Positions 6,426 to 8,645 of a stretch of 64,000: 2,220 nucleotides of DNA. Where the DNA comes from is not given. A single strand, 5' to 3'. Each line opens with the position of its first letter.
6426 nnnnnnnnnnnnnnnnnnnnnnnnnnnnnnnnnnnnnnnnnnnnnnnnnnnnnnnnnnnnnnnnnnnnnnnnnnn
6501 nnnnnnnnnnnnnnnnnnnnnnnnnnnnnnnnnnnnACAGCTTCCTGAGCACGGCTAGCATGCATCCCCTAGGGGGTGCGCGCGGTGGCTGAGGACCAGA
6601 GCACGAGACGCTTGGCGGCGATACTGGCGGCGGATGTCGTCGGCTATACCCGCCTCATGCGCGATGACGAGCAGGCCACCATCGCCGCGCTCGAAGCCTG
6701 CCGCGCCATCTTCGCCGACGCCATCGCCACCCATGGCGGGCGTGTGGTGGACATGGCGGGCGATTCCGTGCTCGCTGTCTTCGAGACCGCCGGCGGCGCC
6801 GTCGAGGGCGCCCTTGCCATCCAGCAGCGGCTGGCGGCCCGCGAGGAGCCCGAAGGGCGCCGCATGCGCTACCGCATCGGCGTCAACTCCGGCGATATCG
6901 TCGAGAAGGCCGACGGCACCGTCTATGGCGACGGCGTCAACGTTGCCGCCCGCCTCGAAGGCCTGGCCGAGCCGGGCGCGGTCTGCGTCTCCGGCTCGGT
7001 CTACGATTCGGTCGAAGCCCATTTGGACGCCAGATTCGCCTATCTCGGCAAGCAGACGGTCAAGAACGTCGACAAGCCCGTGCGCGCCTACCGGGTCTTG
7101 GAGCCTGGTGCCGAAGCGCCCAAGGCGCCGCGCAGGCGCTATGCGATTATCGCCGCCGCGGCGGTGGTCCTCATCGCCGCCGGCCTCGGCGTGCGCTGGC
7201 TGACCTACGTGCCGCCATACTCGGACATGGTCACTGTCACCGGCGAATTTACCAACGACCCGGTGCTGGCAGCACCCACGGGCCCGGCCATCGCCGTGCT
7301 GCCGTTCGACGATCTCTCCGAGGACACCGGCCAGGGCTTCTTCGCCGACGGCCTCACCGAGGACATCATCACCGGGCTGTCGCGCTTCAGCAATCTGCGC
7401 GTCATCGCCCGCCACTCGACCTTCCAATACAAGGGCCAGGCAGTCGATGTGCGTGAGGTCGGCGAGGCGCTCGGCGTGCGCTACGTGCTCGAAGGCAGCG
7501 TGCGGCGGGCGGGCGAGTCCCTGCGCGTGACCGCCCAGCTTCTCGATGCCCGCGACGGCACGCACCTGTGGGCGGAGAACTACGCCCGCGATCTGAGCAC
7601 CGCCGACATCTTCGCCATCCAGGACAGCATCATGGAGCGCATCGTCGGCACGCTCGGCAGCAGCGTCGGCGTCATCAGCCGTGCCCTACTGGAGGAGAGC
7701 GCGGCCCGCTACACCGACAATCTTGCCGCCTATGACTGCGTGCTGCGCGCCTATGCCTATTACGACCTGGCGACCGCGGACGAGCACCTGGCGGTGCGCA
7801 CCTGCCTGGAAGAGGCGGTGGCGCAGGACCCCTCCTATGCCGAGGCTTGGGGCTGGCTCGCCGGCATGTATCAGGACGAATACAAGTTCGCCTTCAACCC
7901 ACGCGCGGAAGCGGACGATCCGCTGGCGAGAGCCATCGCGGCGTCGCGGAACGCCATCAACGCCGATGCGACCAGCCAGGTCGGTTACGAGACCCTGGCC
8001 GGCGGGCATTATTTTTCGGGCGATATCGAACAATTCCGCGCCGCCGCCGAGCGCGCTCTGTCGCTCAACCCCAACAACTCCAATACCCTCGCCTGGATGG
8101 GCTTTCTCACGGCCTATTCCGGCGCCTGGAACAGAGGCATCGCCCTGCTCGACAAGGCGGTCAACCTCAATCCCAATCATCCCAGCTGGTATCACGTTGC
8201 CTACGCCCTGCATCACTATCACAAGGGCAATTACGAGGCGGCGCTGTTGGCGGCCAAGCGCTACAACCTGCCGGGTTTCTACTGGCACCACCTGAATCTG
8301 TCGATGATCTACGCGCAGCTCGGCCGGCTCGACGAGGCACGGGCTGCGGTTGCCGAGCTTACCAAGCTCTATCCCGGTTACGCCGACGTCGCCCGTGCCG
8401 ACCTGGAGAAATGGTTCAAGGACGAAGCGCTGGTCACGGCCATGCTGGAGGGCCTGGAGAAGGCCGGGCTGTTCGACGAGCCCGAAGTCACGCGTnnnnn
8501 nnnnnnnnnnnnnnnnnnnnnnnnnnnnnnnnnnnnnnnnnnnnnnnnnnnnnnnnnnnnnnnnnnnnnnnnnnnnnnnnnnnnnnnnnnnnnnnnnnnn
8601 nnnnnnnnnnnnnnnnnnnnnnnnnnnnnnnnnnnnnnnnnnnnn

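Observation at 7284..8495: ~1.2-kb near-identical direct repeat shared by two cyclase genes 46 kb apart, bracketing the dnaA region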

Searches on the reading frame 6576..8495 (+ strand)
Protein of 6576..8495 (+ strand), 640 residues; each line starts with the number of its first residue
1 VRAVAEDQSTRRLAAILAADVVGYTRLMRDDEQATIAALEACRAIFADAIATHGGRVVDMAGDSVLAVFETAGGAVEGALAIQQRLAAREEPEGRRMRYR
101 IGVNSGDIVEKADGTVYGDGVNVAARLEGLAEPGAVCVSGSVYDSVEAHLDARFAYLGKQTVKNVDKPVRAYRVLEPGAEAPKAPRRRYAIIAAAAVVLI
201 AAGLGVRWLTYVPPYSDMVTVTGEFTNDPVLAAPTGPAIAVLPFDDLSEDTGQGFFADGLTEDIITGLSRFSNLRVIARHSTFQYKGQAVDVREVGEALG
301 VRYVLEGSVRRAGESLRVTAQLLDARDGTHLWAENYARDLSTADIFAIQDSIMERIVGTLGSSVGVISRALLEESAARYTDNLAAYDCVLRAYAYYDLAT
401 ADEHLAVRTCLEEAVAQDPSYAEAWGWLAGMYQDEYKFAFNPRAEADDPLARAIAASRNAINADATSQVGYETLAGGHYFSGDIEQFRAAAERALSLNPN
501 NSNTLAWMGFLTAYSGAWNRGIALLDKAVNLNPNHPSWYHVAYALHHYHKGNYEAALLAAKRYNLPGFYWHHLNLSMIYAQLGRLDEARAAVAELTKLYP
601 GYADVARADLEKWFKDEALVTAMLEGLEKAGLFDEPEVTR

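Call 14: find_homologous_proteins(query=window:6576-8495:+, max_evalue=1e-30)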
Query window:6576-8495:+ (640 aa): 7996 proteins with E <= 1e-30 among 8000 candidates; the best 120 are listed.
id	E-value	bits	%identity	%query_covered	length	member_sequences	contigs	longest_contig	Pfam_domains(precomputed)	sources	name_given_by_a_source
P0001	0.0e+0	1373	72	99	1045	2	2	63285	PF14559.13,PF13431.13,PF23914.2,PF13414.13,PF13432.13,PF13428.13,PF00211.26,PF13181.13,PF07719.24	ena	-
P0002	0.0e+0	1205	86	99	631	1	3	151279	PF07721.21,PF14559.13,PF13431.13,PF00515.35,PF13428.13,PF00211.26,PF07719.24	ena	-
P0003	0.0e+0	1198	68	99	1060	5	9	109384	PF17680.7,PF14559.13,PF13431.13,PF23914.2,PF13414.13,PF13432.13,PF13428.13,PF00211.26,PF13181.13,PF07719.24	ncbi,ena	-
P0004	0.0e+0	1191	68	99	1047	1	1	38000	PF14559.13,PF13431.13,PF00515.35,PF04052.19,PF21033.5,PF13428.13,PF00211.26,PF13181.13,PF07719.24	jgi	jgi:adenylate cyclase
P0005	0.0e+0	1190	71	99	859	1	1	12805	PF14559.13,PF13431.13,PF04052.19,PF13428.13,PF00211.26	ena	-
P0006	0.0e+0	1180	70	99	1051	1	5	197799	PF14559.13,PF13431.13,PF23914.2,PF12895.14,PF04052.19,PF13428.13,PF00211.26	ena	-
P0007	0.0e+0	1134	67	95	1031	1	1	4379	PF07721.21,PF17680.7,PF14559.13,PF13431.13,PF13414.13,PF00515.35,PF12895.14,PF13428.13,PF00211.26,PF13181.13,PF07719.24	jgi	jgi:adenylate cyclase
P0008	0.0e+0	1107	88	88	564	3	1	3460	PF13431.13,PF13414.13,PF00211.26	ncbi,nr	ncbi:MAG: adenylate/guanylate cyclase domain-containing protein, partial [Alphaproteobacteria bacter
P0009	0.0e+0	1064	52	98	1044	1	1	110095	PF14559.13,PF13431.13,PF13414.13,PF13428.13,PF00211.26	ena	-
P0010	0.0e+0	1063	53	99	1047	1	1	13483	PF14559.13,PF13431.13,PF13414.13,PF04052.19,PF13428.13,PF00211.26,PF07719.24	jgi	jgi:TolB-like protein/class 3 adenylate cyclase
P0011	0.0e+0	1052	51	99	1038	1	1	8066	PF14559.13,PF13431.13,PF04052.19,PF13428.13,PF00211.26,PF13181.13,PF07719.24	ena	-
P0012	0.0e+0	1050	52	98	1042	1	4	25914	PF14559.13,PF13431.13,PF21033.5,PF13432.13,PF13428.13,PF00211.26,PF13181.13,PF07719.24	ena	-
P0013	0.0e+0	1042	51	98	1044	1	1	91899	PF14559.13,PF13431.13,PF13414.13,PF00515.35,PF21033.5,PF13432.13,PF13428.13,PF00211.26,PF13181.13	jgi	jgi:adenylate cyclase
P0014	0.0e+0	1022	50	99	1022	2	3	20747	PF14559.13,PF13431.13,PF13414.13,PF04052.19,PF13428.13,PF00211.26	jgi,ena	-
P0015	0.0e+0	1016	50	99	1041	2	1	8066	PF17680.7,PF14559.13,PF13431.13,PF04052.19,PF13432.13,PF13428.13,PF00211.26,PF07719.24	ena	-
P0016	0.0e+0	1011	49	100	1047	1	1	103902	PF14559.13,PF13431.13,PF13414.13,PF13432.13,PF13428.13,PF00211.26,PF07719.24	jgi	jgi:adenylate cyclase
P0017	1.7e-294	996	47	98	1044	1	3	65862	PF14559.13,PF13431.13,PF13414.13,PF13036.12,PF04052.19,PF11684.14,PF13428.13,PF00211.26,PF13181.13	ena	-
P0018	2.3e-292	989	48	98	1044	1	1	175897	PF17680.7,PF14559.13,PF13431.13,PF13414.13,PF13036.12,PF04052.19,PF13432.13,PF13428.13,PF00211.26,PF13181.13,PF07719.24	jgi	jgi:adenylate cyclase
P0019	4.1e-288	975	49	99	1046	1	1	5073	PF14559.13,PF13431.13,PF23914.2,PF04052.19,PF13428.13,PF00211.26,PF13181.13,PF07719.24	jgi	jgi:adenylate cyclase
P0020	1.7e-284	963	49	98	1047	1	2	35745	PF14559.13,PF13431.13,PF13414.13,PF04052.19,PF13432.13,PF13428.13,PF00211.26,PF13181.13,PF07719.24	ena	-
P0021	4.7e-283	959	50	99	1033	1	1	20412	PF14559.13,PF13431.13,PF13414.13,PF00515.35,PF13432.13,PF13428.13,PF00211.26,PF13181.13,PF07719.24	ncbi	-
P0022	4.2e-282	955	49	98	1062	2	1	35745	PF14559.13,PF13431.13,PF23914.2,PF13414.13,PF13371.13,PF04052.19,PF13432.13,PF13428.13,PF00211.26,PF13181.13,PF07719.24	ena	-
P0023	1.9e-280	950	50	99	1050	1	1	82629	PF17680.7,PF14559.13,PF13431.13,PF13414.13,PF13036.12,PF04052.19,PF13432.13,PF13428.13,PF00211.26,PF13181.13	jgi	jgi:adenylate cyclase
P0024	2.6e-279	946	47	99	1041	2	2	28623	PF17680.7,PF14559.13,PF13431.13,PF13414.13,PF04052.19,PF00211.26,PF13181.13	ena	-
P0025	3.8e-279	946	45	99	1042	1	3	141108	PF14559.13,PF13431.13,PF13414.13,PF13432.13,PF13428.13,PF00211.26,PF07719.24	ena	-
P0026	1.0e-276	938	44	99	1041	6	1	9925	PF14559.13,PF13431.13,PF21033.5,PF13428.13,PF00211.26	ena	-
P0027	1.8e-276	937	49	99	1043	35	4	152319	PF13431.13,PF23914.2,PF13414.13,PF13428.13,PF14559.13,PF13371.13,PF00515.35,PF13424.13,PF21033.5,PF13432.13,PF00211.26,PF13181.13,PF07719.24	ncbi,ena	-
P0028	1.4e-275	934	45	99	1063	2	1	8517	PF14559.13,PF13431.13,PF13414.13,PF13428.13,PF00211.26,PF07719.24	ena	-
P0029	6.9e-275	932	51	99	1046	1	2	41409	PF14559.13,PF13431.13,PF13414.13,PF13428.13,PF00211.26,PF07719.24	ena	-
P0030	3.8e-274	929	48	99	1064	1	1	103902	PF14559.13,PF13431.13,PF13414.13,PF13432.13,PF13428.13,PF00211.26,PF13181.13,PF07719.24,PF13174.13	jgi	jgi:adenylate cyclase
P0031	4.3e-274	929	44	99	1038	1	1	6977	PF14559.13,PF13431.13,PF13414.13,PF21033.5,PF13428.13,PF00211.26,PF13181.13,PF07719.24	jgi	-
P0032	2.1e-273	927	46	99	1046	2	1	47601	PF14559.13,PF13431.13,PF23914.2,PF13414.13,PF04052.19,PF13428.13,PF00211.26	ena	-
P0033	1.0e-270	918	47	96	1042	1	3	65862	PF14559.13,PF13431.13,PF13414.13,PF04052.19,PF13432.13,PF13428.13,PF00211.26,PF07719.24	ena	-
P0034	1.1e-268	911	46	99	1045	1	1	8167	PF14559.13,PF13431.13,PF13414.13,PF13036.12,PF13432.13,PF13428.13,PF00211.26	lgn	-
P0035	9.2e-267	905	45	99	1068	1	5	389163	PF17680.7,PF14559.13,PF13431.13,PF21033.5,PF13428.13,PF00211.26,PF07719.24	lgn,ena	-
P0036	3.5e-266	903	46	98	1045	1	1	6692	PF14559.13,PF13431.13,PF13414.13,PF13428.13,PF00211.26,PF13181.13,PF07719.24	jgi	jgi:adenylate cyclase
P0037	1.5e-264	897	47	98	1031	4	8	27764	PF14559.13,PF13431.13,PF13414.13,PF00515.35,PF04052.19,PF13428.13,PF00211.26,PF13181.13,PF07719.24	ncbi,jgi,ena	-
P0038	1.9e-261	887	49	97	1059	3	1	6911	PF17680.7,PF14559.13,PF13431.13,PF23914.2,PF13414.13,PF21033.5,PF13432.13,PF13428.13,PF00211.26,PF07719.24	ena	-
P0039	4.8e-261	886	50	99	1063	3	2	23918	PF14559.13,PF13431.13,PF13414.13,PF13424.13,PF21033.5,PF13432.13,PF13428.13,PF00211.26,PF07719.24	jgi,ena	-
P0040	1.2e-260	885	50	99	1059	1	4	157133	PF13431.13,PF23914.2,PF13414.13,PF25058.2,PF13428.13,PF14559.13,PF00515.35,PF12895.14,PF13424.13,PF04052.19,PF21033.5,PF13432.13,PF00211.26,PF13181.13,PF07719.24,PF13174.13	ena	-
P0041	2.9e-260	883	43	99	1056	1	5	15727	PF17680.7,PF13431.13,PF13432.13,PF13428.13,PF00211.26,PF07719.24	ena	-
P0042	4.2e-260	883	47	99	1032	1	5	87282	PF13431.13,PF23914.2,PF13414.13,PF13428.13,PF14559.13,PF13371.13,PF00515.35,PF04052.19,PF13432.13,PF00211.26,PF13181.13,PF07719.24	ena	-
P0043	2.3e-259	880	44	100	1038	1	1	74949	PF14559.13,PF13431.13,PF13432.13,PF13428.13,PF00211.26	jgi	jgi:adenylate cyclase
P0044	3.3e-259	880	44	97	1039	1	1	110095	PF14559.13,PF13431.13,PF23914.2,PF13414.13,PF13432.13,PF13428.13,PF00211.26,PF13181.13,PF13174.13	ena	-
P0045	5.0e-258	876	45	100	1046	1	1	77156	PF14559.13,PF13431.13,PF23914.2,PF13414.13,PF13432.13,PF13428.13,PF00211.26,PF13181.13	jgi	jgi:adenylate cyclase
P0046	2.5e-256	870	50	96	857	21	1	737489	PF14559.13,PF13431.13,PF13428.13,PF00211.26,PF07719.24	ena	-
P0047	3.2e-255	867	49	99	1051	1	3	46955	PF14559.13,PF13431.13,PF23914.2,PF13414.13,PF13424.13,PF13432.13,PF13428.13,PF00211.26,PF13181.13,PF07719.24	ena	-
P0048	4.5e-255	866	50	99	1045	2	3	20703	PF14559.13,PF13431.13,PF13414.13,PF04052.19,PF13428.13,PF00211.26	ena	-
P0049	4.6e-254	863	46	97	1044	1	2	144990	PF14559.13,PF13431.13,PF23914.2,PF13414.13,PF21033.5,PF13428.13,PF00211.26,PF13181.13,PF07719.24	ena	-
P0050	4.6e-254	863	51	99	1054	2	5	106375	PF13431.13,PF23914.2,PF13414.13,PF13428.13,PF14559.13,PF12895.14,PF04052.19,PF21033.5,PF13432.13,PF00211.26,PF13181.13,PF07719.24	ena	-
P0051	5.0e-254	863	42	99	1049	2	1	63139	PF14559.13,PF13431.13,PF13414.13,PF13432.13,PF13428.13,PF00211.26,PF07719.24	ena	-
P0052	3.9e-253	860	47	99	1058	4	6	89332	PF13431.13,PF23914.2,PF13414.13,PF12569.15,PF13428.13,PF14559.13,PF13371.13,PF00515.35,PF12895.14,PF13424.13,PF21033.5,PF13432.13,PF00211.26,PF13181.13,PF07719.24,PF13174.13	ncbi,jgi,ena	-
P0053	2.6e-252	857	45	98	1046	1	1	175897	PF14559.13,PF13431.13,PF13414.13,PF00515.35,PF13432.13,PF13428.13,PF00211.26,PF13181.13,PF07719.24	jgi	jgi:adenylate cyclase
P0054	2.3e-250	851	48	99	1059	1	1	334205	PF13431.13,PF23914.2,PF13414.13,PF13428.13,PF14559.13,PF00515.35,PF12895.14,PF13424.13,PF21033.5,PF13432.13,PF00211.26,PF13181.13,PF07719.24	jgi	jgi:adenylate cyclase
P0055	1.9e-249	848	46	98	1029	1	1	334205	PF14559.13,PF13431.13,PF13414.13,PF13428.13,PF00211.26,PF07719.24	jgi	jgi:adenylate cyclase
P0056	9.8e-249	845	45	96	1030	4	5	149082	PF14559.13,PF13431.13,PF13414.13,PF04052.19,PF21033.5,PF13432.13,PF13428.13,PF00211.26,PF13181.13,PF07719.24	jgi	-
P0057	4.5e-247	840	49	98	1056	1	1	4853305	PF17680.7,PF14559.13,PF13431.13,PF23914.2,PF13414.13,PF00515.35,PF21033.5,PF13428.13,PF00211.26,PF13181.13,PF07719.24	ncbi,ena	-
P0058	1.6e-246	838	45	100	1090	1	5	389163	PF14559.13,PF13431.13,PF23914.2,PF13432.13,PF13428.13,PF00211.26,PF13181.13,PF07719.24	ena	-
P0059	1.1e-245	835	48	100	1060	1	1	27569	PF14559.13,PF13431.13,PF13414.13,PF00515.35,PF13424.13,PF13432.13,PF13428.13,PF00211.26,PF13181.13,PF07719.24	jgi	jgi:adenylate cyclase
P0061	1.2e-244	832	47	92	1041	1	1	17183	PF14559.13,PF13431.13,PF00515.35,PF13036.12,PF21033.5,PF13432.13,PF13428.13,PF00211.26,PF13181.13,PF07719.24,PF13174.13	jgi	jgi:adenylate cyclase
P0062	2.5e-244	831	50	99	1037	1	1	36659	PF14559.13,PF13431.13,PF13414.13,PF00515.35,PF04052.19,PF21033.5,PF13432.13,PF13428.13,PF00211.26,PF13181.13,PF07719.24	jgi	jgi:adenylate cyclase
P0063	4.4e-244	830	47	99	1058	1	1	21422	PF17680.7,PF14559.13,PF13431.13,PF13414.13,PF00515.35,PF12895.14,PF04052.19,PF13428.13,PF00211.26,PF13181.13,PF07719.24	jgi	jgi:adenylate cyclase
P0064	5.0e-244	830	43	99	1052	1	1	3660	PF14559.13,PF13431.13,PF04052.19,PF13428.13,PF00211.26,PF13181.13,PF07719.24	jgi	jgi:adenylate cyclase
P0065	5.1e-244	830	48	98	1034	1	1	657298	PF14559.13,PF13431.13,PF13414.13,PF04052.19,PF13428.13,PF00211.26,PF13181.13,PF01239.29,PF07719.24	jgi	jgi:adenylate cyclase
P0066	7.2e-244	829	46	98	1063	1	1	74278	PF17680.7,PF14559.13,PF13431.13,PF23914.2,PF13428.13,PF00211.26,PF07719.24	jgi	jgi:adenylate cyclase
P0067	7.2e-244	829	47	91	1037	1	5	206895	PF14559.13,PF13431.13,PF13414.13,PF13432.13,PF13428.13,PF00211.26,PF13181.13,PF07719.24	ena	-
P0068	1.4e-243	828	45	97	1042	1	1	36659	PF14559.13,PF13431.13,PF04052.19,PF21033.5,PF13432.13,PF13428.13,PF00211.26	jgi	jgi:adenylate cyclase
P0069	1.7e-243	828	43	99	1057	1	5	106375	PF17680.7,PF14559.13,PF13431.13,PF13414.13,PF21033.5,PF13432.13,PF13428.13,PF00211.26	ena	-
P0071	1.3e-240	818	49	99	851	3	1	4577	PF14559.13,PF13414.13,PF13428.13,PF00211.26,PF13181.13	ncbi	-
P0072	4.6e-240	817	46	98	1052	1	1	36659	PF14559.13,PF13431.13,PF23914.2,PF13414.13,PF13432.13,PF13428.13,PF00211.26,PF13181.13,PF07719.24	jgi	jgi:adenylate cyclase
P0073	7.7e-240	816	46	99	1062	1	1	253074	PF14559.13,PF13431.13,PF23914.2,PF13414.13,PF04052.19,PF21033.5,PF13428.13,PF00211.26,PF13181.13,PF07719.24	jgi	jgi:adenylate cyclase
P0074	3.0e-239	814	46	98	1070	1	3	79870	PF14559.13,PF13431.13,PF13414.13,PF21033.5,PF13428.13,PF00211.26,PF07719.24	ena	-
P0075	4.4e-239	813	47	99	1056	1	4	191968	PF17680.7,PF14559.13,PF13431.13,PF23914.2,PF13414.13,PF04052.19,PF13432.13,PF13428.13,PF00211.26,PF13181.13,PF07719.24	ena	-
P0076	1.8e-237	808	44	99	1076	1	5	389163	PF17680.7,PF14559.13,PF13431.13,PF13414.13,PF13424.13,PF21033.5,PF13432.13,PF13428.13,PF00211.26,PF13181.13,PF07719.24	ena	-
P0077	1.8e-237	808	44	100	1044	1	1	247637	PF14559.13,PF13431.13,PF23914.2,PF13414.13,PF00515.35,PF21033.5,PF13432.13,PF00211.26,PF13181.13,PF07719.24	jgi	jgi:adenylate cyclase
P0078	5.5e-237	806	44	98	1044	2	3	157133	PF14559.13,PF13431.13,PF04052.19,PF13428.13,PF00211.26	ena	-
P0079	2.9e-235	801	47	99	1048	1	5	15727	PF14559.13,PF13431.13,PF04052.19,PF13428.13,PF00211.26,PF13181.13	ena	-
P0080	1.3e-234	799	45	97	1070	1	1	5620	PF14559.13,PF13431.13,PF23914.2,PF13414.13,PF13432.13,PF13428.13,PF00211.26,PF13181.13,PF07719.24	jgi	jgi:adenylate cyclase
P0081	3.1e-234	797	50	99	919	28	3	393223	PF13431.13,PF13414.13,PF00211.26,PF07719.24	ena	-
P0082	1.4e-233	795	43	99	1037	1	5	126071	PF14559.13,PF13431.13,PF13414.13,PF21033.5,PF13432.13,PF13428.13,PF00211.26,PF13181.13,PF07719.24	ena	-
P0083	1.1e-232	792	45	94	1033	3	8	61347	PF13431.13,PF13414.13,PF13428.13,PF14559.13,PF00515.35,PF12895.14,PF13424.13,PF21033.5,PF13432.13,PF00211.26,PF13181.13,PF07719.24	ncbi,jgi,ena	-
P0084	1.4e-232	792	45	99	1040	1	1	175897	PF14559.13,PF13431.13,PF13432.13,PF13428.13,PF00211.26,PF13181.13,PF07719.24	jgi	jgi:adenylate cyclase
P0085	1.4e-232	792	46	97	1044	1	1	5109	PF14559.13,PF13431.13,PF23914.2,PF13414.13,PF13432.13,PF13428.13,PF00211.26,PF13181.13,PF07719.24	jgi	jgi:adenylate cyclase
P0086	3.6e-232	790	43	99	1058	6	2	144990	PF14559.13,PF13431.13,PF13414.13,PF13371.13,PF21033.5,PF13432.13,PF13428.13,PF00211.26,PF13181.13,PF07719.24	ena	-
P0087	2.6e-231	788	43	100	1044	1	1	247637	PF14559.13,PF13431.13,PF04052.19,PF13428.13,PF00211.26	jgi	jgi:adenylate cyclase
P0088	1.5e-230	785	43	99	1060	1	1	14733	PF13431.13,PF23914.2,PF13036.12,PF13428.13,PF17680.7,PF14559.13,PF13371.13,PF13424.13,PF04052.19,PF13432.13,PF00211.26,PF13181.13,PF07719.24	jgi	jgi:adenylate cyclase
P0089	1.6e-230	785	69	84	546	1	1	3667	PF14559.13,PF13431.13,PF13428.13,PF00211.26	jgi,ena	-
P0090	6.3e-230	783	44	98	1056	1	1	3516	PF14559.13,PF13431.13,PF21033.5,PF13432.13,PF13428.13,PF00211.26,PF07719.24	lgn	-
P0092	2.7e-228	778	45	99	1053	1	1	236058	PF13431.13,PF23914.2,PF13176.13,PF12569.15,PF13428.13,PF14559.13,PF13371.13,PF00515.35,PF12895.14,PF13424.13,PF04052.19,PF13432.13,PF00211.26,PF13181.13,PF07719.24,PF13174.13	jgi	jgi:adenylate cyclase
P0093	2.5e-227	775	46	99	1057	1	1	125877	PF14559.13,PF13431.13,PF23914.2,PF13414.13,PF21033.5,PF13428.13,PF00211.26,PF13181.13,PF07719.24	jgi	jgi:adenylate cyclase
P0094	4.6e-227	774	46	99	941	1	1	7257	PF13431.13,PF23914.2,PF13414.13,PF13428.13,PF14559.13,PF13371.13,PF00515.35,PF12895.14,PF13432.13,PF00211.26,PF13181.13,PF07719.24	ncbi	-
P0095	4.3e-226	770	43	97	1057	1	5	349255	PF14559.13,PF13431.13,PF23914.2,PF13414.13,PF12895.14,PF21033.5,PF13432.13,PF13428.13,PF00211.26,PF13181.13,PF07719.24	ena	-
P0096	3.4e-225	767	45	99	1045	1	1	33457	PF14559.13,PF13431.13,PF13371.13,PF04052.19,PF21033.5,PF13428.13,PF00211.26,PF07719.24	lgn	-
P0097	5.3e-224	764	40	93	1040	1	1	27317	PF13431.13,PF13414.13,PF13428.13,PF14559.13,PF11846.15,PF00515.35,PF13424.13,PF04052.19,PF21033.5,PF13432.13,PF00211.26,PF13181.13,PF07719.24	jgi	jgi:adenylate cyclase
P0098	3.9e-223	761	46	97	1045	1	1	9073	PF17680.7,PF14559.13,PF13431.13,PF23914.2,PF13414.13,PF13424.13,PF13428.13,PF00211.26,PF13181.13,PF07719.24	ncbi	-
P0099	2.0e-221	755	41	98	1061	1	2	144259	PF14559.13,PF13431.13,PF00515.35,PF13432.13,PF13428.13,PF00211.26,PF13181.13,PF07719.24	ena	-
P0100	7.0e-221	753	42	100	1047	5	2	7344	PF13431.13,PF13414.13,PF13432.13,PF13428.13,PF00211.26,PF07719.24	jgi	-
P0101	1.0e-220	753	43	98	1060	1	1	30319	PF17680.7,PF14559.13,PF14853.13,PF13431.13,PF23914.2,PF13414.13,PF21033.5,PF13432.13,PF13428.13,PF00211.26,PF07719.24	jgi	jgi:adenylate cyclase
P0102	2.0e-220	752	42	98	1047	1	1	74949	PF17680.7,PF14559.13,PF13431.13,PF13414.13,PF00515.35,PF13428.13,PF00211.26,PF13181.13,PF07719.24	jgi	jgi:adenylate cyclase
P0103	4.6e-218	744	41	100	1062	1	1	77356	PF14559.13,PF13431.13,PF13432.13,PF13428.13,PF00211.26,PF07719.24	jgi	jgi:adenylate cyclase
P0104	2.5e-217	741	40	99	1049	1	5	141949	PF14559.13,PF13431.13,PF23914.2,PF04052.19,PF13428.13,PF00211.26,PF13181.13,PF07719.24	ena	-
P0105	3.3e-215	734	40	93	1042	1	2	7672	PF17680.7,PF14559.13,PF13431.13,PF13414.13,PF00515.35,PF21033.5,PF13432.13,PF13428.13,PF00211.26,PF13181.13,PF07719.24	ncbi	-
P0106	2.2e-214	732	52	98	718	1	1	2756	PF14559.13,PF13431.13,PF00515.35,PF12895.14,PF13432.13,PF13428.13,PF00211.26,PF07719.24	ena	-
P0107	5.4e-213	727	44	98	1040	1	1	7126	PF14559.13,PF13431.13,PF04052.19,PF21033.5,PF13428.13,PF00211.26,PF07719.24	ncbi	-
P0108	2.9e-212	725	41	87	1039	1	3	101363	PF13431.13,PF23914.2,PF13414.13,PF13428.13,PF14559.13,PF00515.35,PF13424.13,PF21033.5,PF13432.13,PF00211.26,PF13181.13,PF07719.24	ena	-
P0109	1.6e-210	719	41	99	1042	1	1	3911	PF13431.13,PF13414.13,PF13428.13,PF07721.21,PF14559.13,PF11846.15,PF00515.35,PF12895.14,PF13424.13,PF13432.13,PF00211.26,PF13181.13,PF07719.24,PF13174.13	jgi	jgi:adenylate cyclase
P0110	1.4e-209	716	42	94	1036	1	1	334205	PF13431.13,PF23914.2,PF13414.13,PF13428.13,PF14559.13,PF13371.13,PF00515.35,PF12895.14,PF04052.19,PF21033.5,PF13432.13,PF00211.26,PF13181.13,PF07719.24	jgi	jgi:adenylate cyclase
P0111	5.8e-208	711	42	99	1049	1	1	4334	PF14559.13,PF13431.13,PF13414.13,PF12895.14,PF21033.5,PF13432.13,PF13428.13,PF00211.26,PF07719.24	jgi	jgi:adenylate cyclase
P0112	6.2e-205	701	-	-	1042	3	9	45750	PF14559.13,PF13431.13,PF23914.2,PF13414.13,PF00515.35,PF13424.13,PF04052.19,PF13428.13,PF00211.26,PF13181.13,PF07719.24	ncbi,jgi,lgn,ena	-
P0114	5.1e-202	691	-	-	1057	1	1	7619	PF25063.1,PF13431.13,PF23914.2,PF13414.13,PF13428.13,PF14559.13,PF00515.35,PF13424.13,PF21033.5,PF13432.13,PF09295.17,PF00211.26,PF13181.13,PF07719.24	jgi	jgi:adenylate cyclase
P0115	5.4e-202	691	40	98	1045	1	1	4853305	PF13431.13,PF23914.2,PF13414.13,PF13428.13,PF14559.13,PF13371.13,PF00515.35,PF12895.14,PF13424.13,PF21033.5,PF13432.13,PF00211.26,PF13181.13,PF07719.24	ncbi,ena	-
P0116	3.0e-199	682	41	98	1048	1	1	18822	PF14559.13,PF13431.13,PF23914.2,PF13414.13,PF13036.12,PF04052.19,PF13432.13,PF13428.13,PF00211.26,PF13181.13,PF07719.24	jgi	jgi:adenylate cyclase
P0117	2.0e-198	679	40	98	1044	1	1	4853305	PF13431.13,PF23914.2,PF13414.13,PF13428.13,PF14559.13,PF13371.13,PF00515.35,PF13424.13,PF13432.13,PF13429.13,PF00211.26,PF13181.13,PF07719.24,PF13174.13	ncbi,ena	-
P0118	2.5e-198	679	41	92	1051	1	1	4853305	PF14559.13,PF13431.13,PF13414.13,PF13371.13,PF00515.35,PF12895.14,PF13432.13,PF13428.13,PF00211.26,PF13181.13,PF07719.24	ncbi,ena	-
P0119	5.5e-198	678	36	98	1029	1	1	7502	PF13431.13,PF23914.2,PF13414.13,PF13176.13,PF13428.13,PF17680.7,PF14559.13,PF13371.13,PF00515.35,PF12895.14,PF21033.5,PF13432.13,PF00211.26,PF13181.13,PF07719.24,PF13174.13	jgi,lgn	jgi:TolB-like protein/class 3 adenylate cyclase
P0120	8.2e-196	670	39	99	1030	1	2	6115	PF25063.1,PF13431.13,PF23914.2,PF25062.2,PF13414.13,PF13176.13,PF13428.13,PF17680.7,PF14559.13,PF13371.13,PF00515.35,PF12895.14,PF13424.13,PF21033.5,PF13432.13,PF00211.26,PF13181.13,PF07719.24,PF13174.13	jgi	-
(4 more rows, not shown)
